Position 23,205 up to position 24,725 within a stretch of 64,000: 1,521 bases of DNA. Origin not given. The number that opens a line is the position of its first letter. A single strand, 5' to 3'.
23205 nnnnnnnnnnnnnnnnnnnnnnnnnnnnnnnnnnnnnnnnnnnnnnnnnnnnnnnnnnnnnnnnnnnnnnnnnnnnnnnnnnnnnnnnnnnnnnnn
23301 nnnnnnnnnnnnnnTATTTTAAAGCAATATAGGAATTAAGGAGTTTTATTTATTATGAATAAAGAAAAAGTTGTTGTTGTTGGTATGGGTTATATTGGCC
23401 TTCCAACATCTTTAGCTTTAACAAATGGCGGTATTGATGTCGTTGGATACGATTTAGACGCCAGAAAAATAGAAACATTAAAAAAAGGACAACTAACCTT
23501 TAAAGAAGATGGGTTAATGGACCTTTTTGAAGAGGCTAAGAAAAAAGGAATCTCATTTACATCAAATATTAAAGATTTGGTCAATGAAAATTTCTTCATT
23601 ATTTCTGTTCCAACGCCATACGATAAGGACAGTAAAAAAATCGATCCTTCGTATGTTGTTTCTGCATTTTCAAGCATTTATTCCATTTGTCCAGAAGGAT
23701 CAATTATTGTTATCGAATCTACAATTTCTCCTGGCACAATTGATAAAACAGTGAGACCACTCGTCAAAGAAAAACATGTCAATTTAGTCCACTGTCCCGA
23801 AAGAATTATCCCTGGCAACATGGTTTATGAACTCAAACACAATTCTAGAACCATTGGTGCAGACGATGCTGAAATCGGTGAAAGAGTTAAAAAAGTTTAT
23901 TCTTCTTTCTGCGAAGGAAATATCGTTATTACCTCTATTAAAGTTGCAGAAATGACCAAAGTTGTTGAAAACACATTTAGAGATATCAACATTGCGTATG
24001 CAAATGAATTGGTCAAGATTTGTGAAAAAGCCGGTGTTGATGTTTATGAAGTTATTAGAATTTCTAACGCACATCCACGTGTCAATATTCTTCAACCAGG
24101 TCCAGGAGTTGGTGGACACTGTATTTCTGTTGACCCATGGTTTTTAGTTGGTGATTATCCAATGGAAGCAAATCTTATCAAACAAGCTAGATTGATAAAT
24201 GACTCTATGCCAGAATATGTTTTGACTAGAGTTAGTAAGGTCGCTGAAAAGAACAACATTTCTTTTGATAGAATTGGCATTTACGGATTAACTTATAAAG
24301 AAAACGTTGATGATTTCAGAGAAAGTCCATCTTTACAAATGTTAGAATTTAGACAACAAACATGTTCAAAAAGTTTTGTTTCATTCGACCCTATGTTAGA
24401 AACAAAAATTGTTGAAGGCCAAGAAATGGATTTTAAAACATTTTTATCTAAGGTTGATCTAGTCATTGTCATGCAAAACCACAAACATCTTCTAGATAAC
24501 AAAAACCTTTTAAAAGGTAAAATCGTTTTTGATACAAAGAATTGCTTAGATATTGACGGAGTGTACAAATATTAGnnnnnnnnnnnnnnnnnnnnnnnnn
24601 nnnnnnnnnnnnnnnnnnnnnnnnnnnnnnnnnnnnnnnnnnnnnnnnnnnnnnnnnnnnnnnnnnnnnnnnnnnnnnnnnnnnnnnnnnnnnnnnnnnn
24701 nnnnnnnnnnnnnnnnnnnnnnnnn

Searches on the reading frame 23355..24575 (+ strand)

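Call 40: search_protein_families(library=pfam, proteins=[window:23355-24575:+], max_evalue=0.00001)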
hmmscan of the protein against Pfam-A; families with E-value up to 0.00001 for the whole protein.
window:23355-24575:+ (406 aa): 3 families
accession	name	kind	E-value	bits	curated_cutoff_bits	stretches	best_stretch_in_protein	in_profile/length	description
PF03721.20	UDPG_MGDP_dh_N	-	2.5e-42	145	27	1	5-179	2-185/187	UDP-glucose/GDP-mannose dehydrogenase family, NAD binding domain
PF00984.24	UDPG_MGDP_dh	-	1.2e-27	96.3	25.4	1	197-283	2-93/94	UDP-glucose/GDP-mannose dehydrogenase family, central domain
PF03720.21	UDPG_MGDP_dh_C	-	6.8e-15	55.8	30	1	308-399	1-102/103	UDP-glucose/GDP-mannose dehydrogenase family, UDP binding domain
